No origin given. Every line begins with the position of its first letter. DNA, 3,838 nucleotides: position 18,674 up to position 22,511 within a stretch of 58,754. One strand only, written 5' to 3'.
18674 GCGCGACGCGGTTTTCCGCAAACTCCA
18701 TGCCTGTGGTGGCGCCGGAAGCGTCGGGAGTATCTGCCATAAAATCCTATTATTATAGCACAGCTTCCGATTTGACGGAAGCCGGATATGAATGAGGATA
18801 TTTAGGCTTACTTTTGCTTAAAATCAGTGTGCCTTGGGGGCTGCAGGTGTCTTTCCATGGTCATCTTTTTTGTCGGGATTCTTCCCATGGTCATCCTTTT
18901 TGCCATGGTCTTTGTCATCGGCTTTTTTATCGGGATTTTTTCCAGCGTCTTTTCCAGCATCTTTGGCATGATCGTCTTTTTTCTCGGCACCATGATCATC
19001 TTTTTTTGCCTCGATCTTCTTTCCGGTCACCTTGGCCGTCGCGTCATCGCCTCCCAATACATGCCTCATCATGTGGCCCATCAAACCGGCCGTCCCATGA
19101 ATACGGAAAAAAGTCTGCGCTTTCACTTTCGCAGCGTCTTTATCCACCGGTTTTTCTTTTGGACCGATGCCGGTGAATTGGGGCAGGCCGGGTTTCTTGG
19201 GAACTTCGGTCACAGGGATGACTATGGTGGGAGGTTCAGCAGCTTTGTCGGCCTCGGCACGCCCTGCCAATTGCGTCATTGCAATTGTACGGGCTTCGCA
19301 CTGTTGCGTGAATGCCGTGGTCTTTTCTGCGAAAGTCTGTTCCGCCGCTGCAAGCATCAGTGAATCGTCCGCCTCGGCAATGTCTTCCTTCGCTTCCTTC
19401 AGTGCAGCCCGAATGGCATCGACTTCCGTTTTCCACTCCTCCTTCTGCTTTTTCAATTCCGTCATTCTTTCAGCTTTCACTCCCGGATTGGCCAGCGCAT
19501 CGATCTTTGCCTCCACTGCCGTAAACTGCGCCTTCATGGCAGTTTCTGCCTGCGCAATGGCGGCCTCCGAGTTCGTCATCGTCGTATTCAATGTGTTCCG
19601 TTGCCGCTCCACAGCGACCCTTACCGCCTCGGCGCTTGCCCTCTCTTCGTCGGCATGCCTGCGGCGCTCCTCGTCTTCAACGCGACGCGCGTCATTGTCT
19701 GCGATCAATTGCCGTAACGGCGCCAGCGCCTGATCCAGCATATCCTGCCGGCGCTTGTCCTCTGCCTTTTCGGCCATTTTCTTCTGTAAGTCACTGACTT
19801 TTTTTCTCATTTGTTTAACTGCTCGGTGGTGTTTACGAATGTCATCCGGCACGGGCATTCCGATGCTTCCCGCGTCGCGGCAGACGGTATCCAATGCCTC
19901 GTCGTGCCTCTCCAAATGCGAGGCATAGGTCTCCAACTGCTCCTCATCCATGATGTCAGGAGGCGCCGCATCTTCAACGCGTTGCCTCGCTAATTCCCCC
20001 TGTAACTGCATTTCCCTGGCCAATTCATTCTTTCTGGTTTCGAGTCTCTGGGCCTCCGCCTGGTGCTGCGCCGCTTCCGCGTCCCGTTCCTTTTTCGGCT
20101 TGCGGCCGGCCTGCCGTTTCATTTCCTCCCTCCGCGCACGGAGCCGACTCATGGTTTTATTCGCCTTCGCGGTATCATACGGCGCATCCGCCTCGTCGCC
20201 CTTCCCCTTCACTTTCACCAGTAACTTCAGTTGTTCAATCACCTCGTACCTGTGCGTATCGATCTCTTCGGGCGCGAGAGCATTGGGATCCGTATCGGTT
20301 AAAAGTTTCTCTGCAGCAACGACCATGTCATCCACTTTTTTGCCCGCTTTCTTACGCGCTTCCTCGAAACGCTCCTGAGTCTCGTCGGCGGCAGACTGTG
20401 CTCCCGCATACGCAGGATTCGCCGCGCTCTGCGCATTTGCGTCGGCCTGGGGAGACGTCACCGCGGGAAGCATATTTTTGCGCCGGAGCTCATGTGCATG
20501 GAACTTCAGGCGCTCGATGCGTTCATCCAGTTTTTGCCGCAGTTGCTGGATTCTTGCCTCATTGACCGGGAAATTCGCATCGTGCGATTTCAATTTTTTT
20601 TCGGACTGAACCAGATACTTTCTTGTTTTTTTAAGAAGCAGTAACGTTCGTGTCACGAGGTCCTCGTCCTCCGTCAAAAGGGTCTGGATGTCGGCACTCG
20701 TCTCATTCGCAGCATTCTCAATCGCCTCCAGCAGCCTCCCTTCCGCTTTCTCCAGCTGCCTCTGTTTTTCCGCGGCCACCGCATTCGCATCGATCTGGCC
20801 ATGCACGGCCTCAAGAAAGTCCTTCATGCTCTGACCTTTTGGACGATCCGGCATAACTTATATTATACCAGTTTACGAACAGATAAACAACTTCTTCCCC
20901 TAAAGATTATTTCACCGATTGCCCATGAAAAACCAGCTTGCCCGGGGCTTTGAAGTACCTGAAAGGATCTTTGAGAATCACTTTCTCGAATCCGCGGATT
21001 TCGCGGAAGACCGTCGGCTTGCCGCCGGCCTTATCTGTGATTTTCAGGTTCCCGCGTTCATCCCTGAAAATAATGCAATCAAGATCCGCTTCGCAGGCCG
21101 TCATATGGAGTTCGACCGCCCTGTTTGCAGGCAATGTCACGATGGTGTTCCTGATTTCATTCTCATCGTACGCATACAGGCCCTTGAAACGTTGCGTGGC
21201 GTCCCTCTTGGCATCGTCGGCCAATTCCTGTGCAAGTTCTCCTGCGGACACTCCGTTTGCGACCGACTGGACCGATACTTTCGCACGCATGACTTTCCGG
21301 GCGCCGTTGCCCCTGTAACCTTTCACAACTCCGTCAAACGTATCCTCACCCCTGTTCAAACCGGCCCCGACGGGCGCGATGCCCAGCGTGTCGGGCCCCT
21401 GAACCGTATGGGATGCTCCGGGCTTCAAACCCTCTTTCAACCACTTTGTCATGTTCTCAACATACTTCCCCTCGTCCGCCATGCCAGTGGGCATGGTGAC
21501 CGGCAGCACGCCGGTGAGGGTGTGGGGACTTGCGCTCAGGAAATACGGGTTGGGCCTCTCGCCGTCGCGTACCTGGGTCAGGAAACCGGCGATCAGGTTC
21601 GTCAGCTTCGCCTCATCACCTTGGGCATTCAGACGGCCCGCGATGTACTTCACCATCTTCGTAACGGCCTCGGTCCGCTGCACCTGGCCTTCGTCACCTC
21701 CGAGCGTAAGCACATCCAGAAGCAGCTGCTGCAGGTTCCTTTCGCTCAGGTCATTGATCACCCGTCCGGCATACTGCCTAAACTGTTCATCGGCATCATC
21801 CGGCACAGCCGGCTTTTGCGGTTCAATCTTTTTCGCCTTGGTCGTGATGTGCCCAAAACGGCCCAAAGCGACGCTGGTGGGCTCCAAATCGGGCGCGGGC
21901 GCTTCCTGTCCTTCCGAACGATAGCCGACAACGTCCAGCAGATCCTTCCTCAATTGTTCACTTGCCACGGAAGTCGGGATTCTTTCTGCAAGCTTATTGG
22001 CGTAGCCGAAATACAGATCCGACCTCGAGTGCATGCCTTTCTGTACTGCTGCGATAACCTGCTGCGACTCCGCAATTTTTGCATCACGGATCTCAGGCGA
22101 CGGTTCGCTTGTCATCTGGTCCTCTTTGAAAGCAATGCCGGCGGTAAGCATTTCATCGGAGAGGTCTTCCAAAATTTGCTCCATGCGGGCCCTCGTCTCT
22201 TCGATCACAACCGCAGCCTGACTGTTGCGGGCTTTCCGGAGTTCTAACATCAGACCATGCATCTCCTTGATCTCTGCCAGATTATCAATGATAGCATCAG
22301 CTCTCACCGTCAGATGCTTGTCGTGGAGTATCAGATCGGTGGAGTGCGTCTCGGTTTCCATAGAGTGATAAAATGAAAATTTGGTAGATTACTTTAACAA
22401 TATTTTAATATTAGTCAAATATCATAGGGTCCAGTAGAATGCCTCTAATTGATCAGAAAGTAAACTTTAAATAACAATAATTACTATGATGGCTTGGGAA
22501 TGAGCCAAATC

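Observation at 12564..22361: Four-gene operon of large ORFan proteins (484, 676, 830 and 1219 aa): best candidate for an undescribed system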

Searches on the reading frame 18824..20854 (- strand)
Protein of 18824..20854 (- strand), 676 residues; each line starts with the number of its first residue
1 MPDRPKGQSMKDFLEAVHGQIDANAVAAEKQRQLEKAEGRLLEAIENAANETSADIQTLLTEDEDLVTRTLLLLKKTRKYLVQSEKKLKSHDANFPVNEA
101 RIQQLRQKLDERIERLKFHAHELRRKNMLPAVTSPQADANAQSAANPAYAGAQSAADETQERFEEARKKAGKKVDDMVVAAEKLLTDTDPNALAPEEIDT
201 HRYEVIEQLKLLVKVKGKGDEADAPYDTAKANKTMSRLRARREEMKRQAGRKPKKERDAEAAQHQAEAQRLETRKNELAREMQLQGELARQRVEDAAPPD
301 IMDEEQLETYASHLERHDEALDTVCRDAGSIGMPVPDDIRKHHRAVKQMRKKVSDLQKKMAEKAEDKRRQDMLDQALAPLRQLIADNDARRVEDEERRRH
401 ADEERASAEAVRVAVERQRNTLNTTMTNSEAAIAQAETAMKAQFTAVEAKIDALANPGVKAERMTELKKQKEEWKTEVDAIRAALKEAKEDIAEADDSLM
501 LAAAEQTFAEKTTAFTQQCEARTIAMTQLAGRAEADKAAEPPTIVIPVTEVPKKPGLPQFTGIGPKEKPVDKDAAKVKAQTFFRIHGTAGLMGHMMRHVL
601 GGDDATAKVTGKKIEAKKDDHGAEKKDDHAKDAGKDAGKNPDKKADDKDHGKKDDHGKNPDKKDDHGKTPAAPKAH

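Call 8: search_protein_families(library=pfam, proteins=[window:18824-20854:-], max_evalue=1)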
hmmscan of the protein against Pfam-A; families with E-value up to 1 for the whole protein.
window:18824-20854:- (676 aa): 0 families

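Call 9: search_protein_families(library=ncbifam, proteins=[window:18824-20854:-], max_evalue=1)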
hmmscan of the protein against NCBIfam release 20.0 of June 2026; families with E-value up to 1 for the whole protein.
window:18824-20854:- (676 aa): 1 family
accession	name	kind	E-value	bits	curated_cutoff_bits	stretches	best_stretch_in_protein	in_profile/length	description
TIGR02168.1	SMC_prok_B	equivalog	0.013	13.3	567.35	1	340-532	696-897/1181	chromosome segregation protein SMC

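Call 42: search_solved_structures(query=window:18824-20854:-, max_evalue=0.1)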
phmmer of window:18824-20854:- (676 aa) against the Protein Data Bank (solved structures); distinct sequences matched with E-value up to 0.1: 0.

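Call 44: search_protein_families(library=phrogs, proteins=[window:18824-20854:-], max_evalue=0.1)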
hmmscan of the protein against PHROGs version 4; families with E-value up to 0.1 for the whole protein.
window:18824-20854:- (676 aa): 1 family
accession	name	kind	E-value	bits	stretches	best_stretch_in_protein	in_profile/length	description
phrog_25634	-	unknown function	0.093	13.9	1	463-533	49-118/125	-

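Call 45: search_protein_families(library=padloc, proteins=[window:18824-20854:-], max_evalue=0.1)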
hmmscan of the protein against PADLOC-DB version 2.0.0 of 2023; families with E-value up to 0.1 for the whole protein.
window:18824-20854:- (676 aa): 1 family
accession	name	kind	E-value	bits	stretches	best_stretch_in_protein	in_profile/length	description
PDLC03865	LmuB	-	2.8e-05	20.5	1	229-494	613-841/1007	-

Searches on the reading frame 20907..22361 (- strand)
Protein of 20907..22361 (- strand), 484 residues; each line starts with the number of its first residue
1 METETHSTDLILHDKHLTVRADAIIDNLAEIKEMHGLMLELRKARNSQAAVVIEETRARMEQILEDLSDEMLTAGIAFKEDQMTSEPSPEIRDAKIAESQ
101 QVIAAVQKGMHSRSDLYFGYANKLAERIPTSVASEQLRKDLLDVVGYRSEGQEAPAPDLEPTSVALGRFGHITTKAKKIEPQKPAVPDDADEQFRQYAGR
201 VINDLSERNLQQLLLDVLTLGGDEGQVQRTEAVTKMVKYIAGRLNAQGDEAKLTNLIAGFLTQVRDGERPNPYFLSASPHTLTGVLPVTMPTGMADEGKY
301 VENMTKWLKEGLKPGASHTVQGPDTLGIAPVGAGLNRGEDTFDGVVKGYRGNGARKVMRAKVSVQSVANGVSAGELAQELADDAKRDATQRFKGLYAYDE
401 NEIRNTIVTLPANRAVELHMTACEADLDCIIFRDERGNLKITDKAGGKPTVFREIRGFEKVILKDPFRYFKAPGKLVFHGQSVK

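Call 8: search_protein_families(library=pfam, proteins=[window:20907-22361:-], max_evalue=1)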
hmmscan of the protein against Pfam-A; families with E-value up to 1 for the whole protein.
window:20907-22361:- (484 aa): 1 family
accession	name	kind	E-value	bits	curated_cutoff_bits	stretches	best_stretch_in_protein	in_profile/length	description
PF03894.20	XFP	-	0.091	13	22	1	184-238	45-96/177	D-xylulose 5-phosphate/D-fructose 6-phosphate phosphoketolase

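Call 9: search_protein_families(library=ncbifam, proteins=[window:20907-22361:-], max_evalue=1)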
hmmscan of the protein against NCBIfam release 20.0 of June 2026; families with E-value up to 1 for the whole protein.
window:20907-22361:- (484 aa): 1 family
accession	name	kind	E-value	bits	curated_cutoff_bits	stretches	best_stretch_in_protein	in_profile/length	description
NF003617.0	PRK05261.1-2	subfamily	0.18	9.6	1143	1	175-238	441-502/797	phosphoketolase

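Call 10: list_cluster_members(proteins=[window:20907-22361:-, window:18824-20854:-, window:16248-18740:-, window:12564-16223:-, window:22549-25908:-, window:26184-27740:+, window:9618-11018:-, window:11541-12503:+])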
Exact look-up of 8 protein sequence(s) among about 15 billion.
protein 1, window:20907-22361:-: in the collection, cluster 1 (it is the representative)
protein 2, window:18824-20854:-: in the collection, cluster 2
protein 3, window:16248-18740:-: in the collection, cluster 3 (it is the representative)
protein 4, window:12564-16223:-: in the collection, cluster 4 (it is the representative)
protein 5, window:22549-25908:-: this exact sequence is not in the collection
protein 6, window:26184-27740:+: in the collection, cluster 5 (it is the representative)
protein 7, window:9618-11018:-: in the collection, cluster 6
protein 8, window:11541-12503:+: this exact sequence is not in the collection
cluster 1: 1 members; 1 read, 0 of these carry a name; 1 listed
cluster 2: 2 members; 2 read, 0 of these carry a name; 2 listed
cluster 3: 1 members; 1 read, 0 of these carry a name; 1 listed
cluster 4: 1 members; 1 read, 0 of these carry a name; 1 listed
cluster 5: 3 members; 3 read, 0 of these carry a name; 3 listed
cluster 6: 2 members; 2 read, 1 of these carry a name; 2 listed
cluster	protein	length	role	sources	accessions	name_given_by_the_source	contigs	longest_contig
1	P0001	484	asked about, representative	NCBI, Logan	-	-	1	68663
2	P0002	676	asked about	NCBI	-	-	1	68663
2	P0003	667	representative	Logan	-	-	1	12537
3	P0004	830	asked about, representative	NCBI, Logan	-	-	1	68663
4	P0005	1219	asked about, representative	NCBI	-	-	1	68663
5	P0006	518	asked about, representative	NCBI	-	-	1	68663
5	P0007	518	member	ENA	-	-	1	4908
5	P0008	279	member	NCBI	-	-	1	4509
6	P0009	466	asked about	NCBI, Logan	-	-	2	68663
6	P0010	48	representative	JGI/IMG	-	hypothetical protein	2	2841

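Call 17: find_encoding_contigs(protein=P0003, flank=10000)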
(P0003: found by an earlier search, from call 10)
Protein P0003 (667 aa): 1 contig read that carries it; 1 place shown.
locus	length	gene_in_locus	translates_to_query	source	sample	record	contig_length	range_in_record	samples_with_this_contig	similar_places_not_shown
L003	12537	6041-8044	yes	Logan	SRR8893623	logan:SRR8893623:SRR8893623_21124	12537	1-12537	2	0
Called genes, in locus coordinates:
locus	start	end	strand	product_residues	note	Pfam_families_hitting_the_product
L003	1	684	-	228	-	?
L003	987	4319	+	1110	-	PF00932:LTD, PF00801:PKD (weak), PF18911:PKD_4, PF00932:LTD, PF00565:SNase, PF00932:LTD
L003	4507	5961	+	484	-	-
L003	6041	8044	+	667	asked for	-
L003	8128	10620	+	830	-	-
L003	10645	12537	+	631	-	?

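Call 39: search_solved_structures(query=window:20907-22361:-, max_evalue=1)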
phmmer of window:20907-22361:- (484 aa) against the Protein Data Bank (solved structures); distinct sequences matched with E-value up to 1: 1.
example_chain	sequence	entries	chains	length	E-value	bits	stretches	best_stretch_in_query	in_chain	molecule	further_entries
9o19_X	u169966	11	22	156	0.64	12.4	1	40-107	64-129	ATP synthase subunit b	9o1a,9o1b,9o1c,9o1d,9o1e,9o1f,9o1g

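Call 44: search_protein_families(library=phrogs, proteins=[window:20907-22361:-], max_evalue=0.1)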
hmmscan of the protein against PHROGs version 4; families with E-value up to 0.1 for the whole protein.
window:20907-22361:- (484 aa): 0 families

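Call 45: search_protein_families(library=padloc, proteins=[window:20907-22361:-], max_evalue=0.1)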
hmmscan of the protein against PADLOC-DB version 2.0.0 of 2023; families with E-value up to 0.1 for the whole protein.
window:20907-22361:- (484 aa): 0 families

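Call 103: search_solved_structures(query=A6, max_evalue=1)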
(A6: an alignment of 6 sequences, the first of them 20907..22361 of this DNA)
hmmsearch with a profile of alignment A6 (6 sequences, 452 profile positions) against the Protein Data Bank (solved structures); distinct sequences matched with E-value up to 1: 4.
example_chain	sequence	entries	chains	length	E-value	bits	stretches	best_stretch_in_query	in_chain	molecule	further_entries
9o19_X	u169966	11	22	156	0.13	14.5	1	31-92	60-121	ATP synthase subunit b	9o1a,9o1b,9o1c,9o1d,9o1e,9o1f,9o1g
1f4j_A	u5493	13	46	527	0.27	13.5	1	142-218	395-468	CATALASE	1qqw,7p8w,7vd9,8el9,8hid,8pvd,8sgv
1dgb_A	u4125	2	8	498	0.28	13.4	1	142-218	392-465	CATALASE | PROTEIN (CATALASE)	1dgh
1dgf_A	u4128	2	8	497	0.28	13.4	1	142-218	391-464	CATALASE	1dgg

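Call 106: search_protein_families(library=pfam, alignment_id=A6, max_evalue=0.01)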
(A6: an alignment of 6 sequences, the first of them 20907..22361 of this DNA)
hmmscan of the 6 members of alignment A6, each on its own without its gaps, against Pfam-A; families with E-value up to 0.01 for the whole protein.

A. member 1, window:20907-22361:- (484 aa): 0 families

B. families by the number of members that match (of 6 scanned): 0 families
